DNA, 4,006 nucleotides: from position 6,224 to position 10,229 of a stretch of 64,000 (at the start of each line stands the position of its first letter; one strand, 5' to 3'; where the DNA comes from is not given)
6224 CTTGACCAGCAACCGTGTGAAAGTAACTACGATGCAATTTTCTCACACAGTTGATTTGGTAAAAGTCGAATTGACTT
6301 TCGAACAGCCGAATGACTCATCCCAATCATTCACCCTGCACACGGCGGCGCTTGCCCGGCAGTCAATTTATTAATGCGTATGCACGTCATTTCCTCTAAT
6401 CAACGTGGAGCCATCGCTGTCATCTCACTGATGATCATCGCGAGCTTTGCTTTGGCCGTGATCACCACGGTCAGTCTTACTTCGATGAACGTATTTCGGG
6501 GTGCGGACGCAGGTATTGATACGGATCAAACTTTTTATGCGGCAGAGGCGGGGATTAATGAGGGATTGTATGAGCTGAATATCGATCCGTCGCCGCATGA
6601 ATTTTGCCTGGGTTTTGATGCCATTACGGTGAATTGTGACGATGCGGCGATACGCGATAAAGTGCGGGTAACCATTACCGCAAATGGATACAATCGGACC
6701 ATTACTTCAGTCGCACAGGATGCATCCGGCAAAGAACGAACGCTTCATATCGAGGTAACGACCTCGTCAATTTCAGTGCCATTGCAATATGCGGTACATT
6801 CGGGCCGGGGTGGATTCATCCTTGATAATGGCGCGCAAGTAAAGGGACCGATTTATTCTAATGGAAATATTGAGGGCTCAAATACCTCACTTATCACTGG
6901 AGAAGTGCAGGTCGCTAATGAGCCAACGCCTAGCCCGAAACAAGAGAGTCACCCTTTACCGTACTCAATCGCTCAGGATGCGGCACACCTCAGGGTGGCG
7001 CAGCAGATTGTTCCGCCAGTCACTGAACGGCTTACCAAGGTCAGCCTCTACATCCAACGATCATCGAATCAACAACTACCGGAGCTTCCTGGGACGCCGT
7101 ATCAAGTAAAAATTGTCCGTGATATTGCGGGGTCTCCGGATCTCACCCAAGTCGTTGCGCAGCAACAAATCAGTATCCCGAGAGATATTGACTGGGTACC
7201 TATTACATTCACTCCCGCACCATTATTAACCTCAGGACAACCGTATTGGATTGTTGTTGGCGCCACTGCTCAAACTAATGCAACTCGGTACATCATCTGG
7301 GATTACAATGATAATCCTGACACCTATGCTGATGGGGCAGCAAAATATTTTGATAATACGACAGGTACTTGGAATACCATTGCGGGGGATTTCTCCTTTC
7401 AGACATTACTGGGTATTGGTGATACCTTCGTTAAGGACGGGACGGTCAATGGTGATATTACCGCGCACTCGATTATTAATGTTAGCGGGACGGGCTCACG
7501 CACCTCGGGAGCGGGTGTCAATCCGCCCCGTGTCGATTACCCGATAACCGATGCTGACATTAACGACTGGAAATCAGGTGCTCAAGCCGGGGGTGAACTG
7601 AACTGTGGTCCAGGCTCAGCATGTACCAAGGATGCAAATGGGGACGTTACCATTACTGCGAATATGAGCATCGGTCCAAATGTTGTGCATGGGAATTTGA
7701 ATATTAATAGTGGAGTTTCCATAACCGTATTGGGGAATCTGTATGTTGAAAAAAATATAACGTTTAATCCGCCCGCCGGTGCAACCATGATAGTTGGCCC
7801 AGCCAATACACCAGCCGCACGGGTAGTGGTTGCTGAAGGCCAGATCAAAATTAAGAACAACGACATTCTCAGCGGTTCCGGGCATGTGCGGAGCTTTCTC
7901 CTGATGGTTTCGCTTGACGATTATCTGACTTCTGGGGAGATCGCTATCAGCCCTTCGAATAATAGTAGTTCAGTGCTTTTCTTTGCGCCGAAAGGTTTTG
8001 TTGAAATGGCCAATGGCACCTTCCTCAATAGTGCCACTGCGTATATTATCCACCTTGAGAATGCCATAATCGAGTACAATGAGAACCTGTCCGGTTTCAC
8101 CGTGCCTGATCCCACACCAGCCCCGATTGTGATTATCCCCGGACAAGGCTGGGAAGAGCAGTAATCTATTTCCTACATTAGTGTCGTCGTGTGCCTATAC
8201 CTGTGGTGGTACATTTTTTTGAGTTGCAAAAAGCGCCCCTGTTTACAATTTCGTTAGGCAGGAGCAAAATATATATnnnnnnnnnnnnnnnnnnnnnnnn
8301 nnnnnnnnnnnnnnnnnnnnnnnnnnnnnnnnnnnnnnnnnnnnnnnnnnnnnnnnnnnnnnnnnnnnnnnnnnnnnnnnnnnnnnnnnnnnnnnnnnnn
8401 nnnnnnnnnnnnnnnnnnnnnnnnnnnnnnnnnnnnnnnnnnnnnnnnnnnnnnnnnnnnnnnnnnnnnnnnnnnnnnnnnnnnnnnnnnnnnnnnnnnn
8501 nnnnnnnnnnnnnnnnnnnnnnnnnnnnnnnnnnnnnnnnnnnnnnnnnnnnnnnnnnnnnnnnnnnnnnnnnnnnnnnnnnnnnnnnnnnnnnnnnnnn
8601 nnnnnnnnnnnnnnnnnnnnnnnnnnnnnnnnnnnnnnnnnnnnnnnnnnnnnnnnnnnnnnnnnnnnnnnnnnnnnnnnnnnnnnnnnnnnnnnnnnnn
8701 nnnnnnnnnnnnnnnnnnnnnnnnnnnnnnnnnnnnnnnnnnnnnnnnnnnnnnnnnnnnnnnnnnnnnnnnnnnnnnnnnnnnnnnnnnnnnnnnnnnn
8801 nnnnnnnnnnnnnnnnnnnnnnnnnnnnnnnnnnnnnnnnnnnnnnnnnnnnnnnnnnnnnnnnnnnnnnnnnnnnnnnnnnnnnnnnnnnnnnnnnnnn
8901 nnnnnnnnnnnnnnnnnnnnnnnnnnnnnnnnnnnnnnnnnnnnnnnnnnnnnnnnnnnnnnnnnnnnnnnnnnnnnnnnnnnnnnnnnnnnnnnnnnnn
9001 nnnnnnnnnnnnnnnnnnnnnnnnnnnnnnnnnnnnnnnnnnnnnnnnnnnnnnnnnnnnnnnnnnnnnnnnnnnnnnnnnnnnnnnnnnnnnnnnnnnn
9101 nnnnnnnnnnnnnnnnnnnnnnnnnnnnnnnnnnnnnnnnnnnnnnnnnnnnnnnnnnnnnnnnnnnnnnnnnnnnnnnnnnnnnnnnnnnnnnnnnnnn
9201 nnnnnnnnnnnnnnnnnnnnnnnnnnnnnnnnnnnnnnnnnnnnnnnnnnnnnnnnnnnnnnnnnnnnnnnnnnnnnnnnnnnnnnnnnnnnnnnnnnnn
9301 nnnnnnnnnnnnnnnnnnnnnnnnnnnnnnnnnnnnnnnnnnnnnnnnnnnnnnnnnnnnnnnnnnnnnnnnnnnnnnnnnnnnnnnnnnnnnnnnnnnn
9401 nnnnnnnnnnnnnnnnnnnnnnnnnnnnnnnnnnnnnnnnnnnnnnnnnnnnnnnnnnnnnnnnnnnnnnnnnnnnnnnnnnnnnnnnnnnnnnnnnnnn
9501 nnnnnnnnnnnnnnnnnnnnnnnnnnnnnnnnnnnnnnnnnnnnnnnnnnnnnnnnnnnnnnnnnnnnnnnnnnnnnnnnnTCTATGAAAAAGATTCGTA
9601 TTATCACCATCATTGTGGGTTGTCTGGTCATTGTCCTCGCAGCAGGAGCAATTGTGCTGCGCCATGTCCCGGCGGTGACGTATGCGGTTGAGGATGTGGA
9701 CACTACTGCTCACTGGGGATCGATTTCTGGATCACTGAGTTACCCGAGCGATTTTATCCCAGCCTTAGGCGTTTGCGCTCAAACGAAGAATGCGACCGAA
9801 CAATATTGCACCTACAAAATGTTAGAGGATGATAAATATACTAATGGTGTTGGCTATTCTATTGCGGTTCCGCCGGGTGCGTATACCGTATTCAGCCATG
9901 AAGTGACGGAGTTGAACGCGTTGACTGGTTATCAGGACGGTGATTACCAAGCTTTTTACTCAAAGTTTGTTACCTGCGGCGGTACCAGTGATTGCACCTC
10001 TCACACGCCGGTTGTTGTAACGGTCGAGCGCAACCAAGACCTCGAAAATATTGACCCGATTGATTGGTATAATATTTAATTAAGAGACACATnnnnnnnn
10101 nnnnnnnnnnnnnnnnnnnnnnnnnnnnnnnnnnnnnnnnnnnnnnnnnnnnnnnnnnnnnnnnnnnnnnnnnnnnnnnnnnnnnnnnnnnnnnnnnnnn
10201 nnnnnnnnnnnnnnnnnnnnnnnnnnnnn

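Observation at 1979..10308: The type IV pilus operon ends in a giant PilX-like protein and secreted cysteine-rich proteins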

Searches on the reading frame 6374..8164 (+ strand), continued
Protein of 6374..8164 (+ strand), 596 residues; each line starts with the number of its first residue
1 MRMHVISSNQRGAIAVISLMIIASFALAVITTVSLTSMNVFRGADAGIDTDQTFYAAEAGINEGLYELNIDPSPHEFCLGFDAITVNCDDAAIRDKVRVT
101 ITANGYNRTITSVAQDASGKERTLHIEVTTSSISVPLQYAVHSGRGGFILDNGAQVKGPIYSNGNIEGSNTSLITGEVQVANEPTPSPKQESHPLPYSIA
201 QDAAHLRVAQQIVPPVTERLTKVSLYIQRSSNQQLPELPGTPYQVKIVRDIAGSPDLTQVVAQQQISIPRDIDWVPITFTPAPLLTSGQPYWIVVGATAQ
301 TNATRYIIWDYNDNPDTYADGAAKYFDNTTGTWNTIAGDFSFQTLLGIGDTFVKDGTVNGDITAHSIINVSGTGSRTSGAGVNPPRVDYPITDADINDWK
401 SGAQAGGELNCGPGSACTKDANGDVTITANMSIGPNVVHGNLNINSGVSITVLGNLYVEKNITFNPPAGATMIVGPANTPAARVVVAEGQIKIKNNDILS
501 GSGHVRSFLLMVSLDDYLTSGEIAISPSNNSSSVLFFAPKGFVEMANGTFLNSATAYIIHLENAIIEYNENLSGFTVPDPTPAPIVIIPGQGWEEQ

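Call 74: search_protein_families(library=ncbifam, alignment_id=A2, max_evalue=0.01)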
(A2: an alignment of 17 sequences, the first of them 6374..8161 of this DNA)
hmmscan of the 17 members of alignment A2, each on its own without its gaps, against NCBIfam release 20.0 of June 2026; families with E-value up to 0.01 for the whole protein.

A. member 1, window:6374-8161:+ (596 aa): 1 family
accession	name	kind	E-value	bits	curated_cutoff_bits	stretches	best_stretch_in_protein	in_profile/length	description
NF041539.1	choice_anch_R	domain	6.5e-06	26.2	30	1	220-342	34-150/155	choice-of-anchor R domain-containing protein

B. families by the number of members that match (of 17 scanned): 2 families
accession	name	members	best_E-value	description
NF041539.1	choice_anch_R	14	4.2e-13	choice-of-anchor R domain-containing protein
NF037980.1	T2SS_GspK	2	6.9e-05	type II secretion system minor pseudopilin GspK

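Call 79: find_related_loci(query=A5, collection=metagenome_contigs, flank=8000)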
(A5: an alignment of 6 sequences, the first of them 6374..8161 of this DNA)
Query A5 (596 aa) in metagenome_contigs; peptide patterns used: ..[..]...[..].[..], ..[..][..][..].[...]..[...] (x = any residue, [..] = any of these).
153 stretches matched a pattern; 14 encode a relative of the query (tblastn E <= 1e-3); 14 distinct loci.
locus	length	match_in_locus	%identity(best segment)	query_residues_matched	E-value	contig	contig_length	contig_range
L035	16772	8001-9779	35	3-595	6e-102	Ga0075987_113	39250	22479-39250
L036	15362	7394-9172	35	3-595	6e-102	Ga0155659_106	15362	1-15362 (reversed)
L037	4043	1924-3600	37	9-582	7e-100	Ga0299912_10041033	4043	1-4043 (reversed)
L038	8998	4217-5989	32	8-595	3e-80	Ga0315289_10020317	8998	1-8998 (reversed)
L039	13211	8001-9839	29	11-596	2e-63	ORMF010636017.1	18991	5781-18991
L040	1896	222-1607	38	9-596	3e-34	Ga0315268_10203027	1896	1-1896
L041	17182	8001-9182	45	12-578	3e-35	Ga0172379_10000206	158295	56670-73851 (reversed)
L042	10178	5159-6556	38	1-595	2e-29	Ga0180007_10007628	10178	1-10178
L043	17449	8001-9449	39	6-596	4e-34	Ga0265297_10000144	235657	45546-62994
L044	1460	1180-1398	48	7-79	1e-15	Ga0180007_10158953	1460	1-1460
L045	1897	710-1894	29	10-545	6e-12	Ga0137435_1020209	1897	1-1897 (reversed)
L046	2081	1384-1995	23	1-205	4e-10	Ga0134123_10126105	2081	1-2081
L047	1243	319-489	44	121-177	1e-9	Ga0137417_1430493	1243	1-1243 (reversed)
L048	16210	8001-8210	35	9-73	5e-6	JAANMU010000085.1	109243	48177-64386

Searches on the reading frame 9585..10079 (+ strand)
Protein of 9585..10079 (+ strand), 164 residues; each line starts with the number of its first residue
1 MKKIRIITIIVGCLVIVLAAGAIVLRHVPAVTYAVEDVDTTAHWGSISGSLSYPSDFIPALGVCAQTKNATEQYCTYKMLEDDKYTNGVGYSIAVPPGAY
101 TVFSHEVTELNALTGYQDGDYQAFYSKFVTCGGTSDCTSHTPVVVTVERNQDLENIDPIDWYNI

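Call 3: search_protein_families(library=pfam, proteins=[window:9585-10079:+], max_evalue=0.1)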
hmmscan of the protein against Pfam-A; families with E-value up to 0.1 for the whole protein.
window:9585-10079:+ (164 aa): 0 families

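Call 4: search_protein_families(library=ncbifam, proteins=[window:9585-10079:+], max_evalue=0.1)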
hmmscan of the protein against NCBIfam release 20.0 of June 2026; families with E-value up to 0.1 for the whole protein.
window:9585-10079:+ (164 aa): 0 families

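Call 44: find_homologous_proteins(query=window:9585-10076:+)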
Query window:9585-10076:+ (164 aa): 14 proteins with E <= 0.001 among 192 candidates.
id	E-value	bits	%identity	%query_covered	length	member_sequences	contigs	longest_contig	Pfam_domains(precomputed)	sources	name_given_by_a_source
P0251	1.6e-106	371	100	100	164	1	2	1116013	-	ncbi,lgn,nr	ncbi:MAG: hypothetical protein HZC01_04185 [Candidatus Kerfeldbacteria bacterium]|nr:hypothetical pr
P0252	9.6e-85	300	80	99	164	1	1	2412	-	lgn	-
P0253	3.4e-81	289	76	100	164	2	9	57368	-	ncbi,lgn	-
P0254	2.3e-72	260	68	100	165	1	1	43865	-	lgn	-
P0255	7.2e-67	242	66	88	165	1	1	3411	-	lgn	-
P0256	3.6e-57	211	62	86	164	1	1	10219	-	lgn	-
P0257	1.5e-56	209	59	99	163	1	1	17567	-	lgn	-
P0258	3.8e-55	204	57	99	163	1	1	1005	-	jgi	jgi:hypothetical protein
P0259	1.5e-53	199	55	99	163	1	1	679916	-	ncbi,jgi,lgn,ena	ncbi:MAG: hypothetical protein WC505_01865 [Patescibacteria group bacterium]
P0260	1.1e-52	196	52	99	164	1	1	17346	-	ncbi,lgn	-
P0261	2.4e-52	195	57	87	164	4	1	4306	-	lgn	-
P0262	4.2e-49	185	49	100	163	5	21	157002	-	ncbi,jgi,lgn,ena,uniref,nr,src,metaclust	ncbi:MAG: hypothetical protein A2898_01935 [Candidatus Kerfeldbacteria bacterium RIFCSPLOWO2_01_FULL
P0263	1.7e-29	121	45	76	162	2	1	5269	-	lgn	-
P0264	4.0e-21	94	45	72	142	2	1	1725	-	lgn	-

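Call 56: search_protein_families(library=pfam, alignment_id=A3, max_evalue=10)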
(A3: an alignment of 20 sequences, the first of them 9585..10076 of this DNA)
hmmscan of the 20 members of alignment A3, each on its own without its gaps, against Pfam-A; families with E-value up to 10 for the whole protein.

A. member 1, window:9585-10076:+ (164 aa): 0 families

B. families by the number of members that match (of 20 scanned): 23 families
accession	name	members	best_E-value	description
PF11337.13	DUF3139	3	0.11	Protein of unknown function (DUF3139)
PF13800.11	Sigma_reg_N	3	0.17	Sigma factor regulator N-terminal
PF13314.11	DUF4083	1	0.016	Domain of unknown function (DUF4083)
PF12402.13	nlz1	1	0.023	NocA-like zinc-finger protein 1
PF21871.1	Gp6_C-III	1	0.1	Baseplate structural protein gp6, C-terminal domain III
PF10144.15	SMP_2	1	0.12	Bacterial virulence factor haemolysin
PF11201.13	DUF2982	1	0.13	Protein of unknown function (DUF2982)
PF06097.16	DUF945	1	0.15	Bacterial protein of unknown function (DUF945)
PF05170.20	AsmA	1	0.17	AsmA family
PF06445.20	GyrI-like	1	0.18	GyrI-like small molecule binding domain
PF20268.4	SBDS_C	1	0.22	SBDS protein, C-terminal domain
PF16118.10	DUF4834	1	0.22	Domain of unknown function (DUF4834)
PF16974.11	NAR2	1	0.24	High-affinity nitrate transporter accessory, Ig-like domain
PF03273.18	Baculo_gp64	1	0.36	Baculovirus gp64 envelope glycoprotein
PF08391.16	Ly49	1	0.41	Ly49-like protein, N-terminal region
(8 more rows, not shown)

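Call 57: search_solved_structures(query=A3, max_evalue=10, show_alignments=2)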
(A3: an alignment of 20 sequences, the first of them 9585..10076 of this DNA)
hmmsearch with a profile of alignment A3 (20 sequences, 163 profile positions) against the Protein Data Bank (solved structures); distinct sequences matched with E-value up to 10: 4.
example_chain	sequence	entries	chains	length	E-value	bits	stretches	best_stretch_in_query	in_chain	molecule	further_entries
4bfg_A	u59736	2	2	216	0.039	17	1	16-99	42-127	CELL SURFACE GLYCOPROTEIN CD200 RECEPTOR 1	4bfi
5xbi_A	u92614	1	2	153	0.15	15.1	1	61-128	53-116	Probable transcriptional regulator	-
5xbt_A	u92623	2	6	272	0.41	13.6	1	61-128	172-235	Probable transcriptional regulator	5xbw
5xql_A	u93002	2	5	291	0.46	13.5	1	61-128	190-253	Multidrug-efflux transporter 1 regulator | C-di-GMP-binding multidrug transporter transcriptional regulator BrlR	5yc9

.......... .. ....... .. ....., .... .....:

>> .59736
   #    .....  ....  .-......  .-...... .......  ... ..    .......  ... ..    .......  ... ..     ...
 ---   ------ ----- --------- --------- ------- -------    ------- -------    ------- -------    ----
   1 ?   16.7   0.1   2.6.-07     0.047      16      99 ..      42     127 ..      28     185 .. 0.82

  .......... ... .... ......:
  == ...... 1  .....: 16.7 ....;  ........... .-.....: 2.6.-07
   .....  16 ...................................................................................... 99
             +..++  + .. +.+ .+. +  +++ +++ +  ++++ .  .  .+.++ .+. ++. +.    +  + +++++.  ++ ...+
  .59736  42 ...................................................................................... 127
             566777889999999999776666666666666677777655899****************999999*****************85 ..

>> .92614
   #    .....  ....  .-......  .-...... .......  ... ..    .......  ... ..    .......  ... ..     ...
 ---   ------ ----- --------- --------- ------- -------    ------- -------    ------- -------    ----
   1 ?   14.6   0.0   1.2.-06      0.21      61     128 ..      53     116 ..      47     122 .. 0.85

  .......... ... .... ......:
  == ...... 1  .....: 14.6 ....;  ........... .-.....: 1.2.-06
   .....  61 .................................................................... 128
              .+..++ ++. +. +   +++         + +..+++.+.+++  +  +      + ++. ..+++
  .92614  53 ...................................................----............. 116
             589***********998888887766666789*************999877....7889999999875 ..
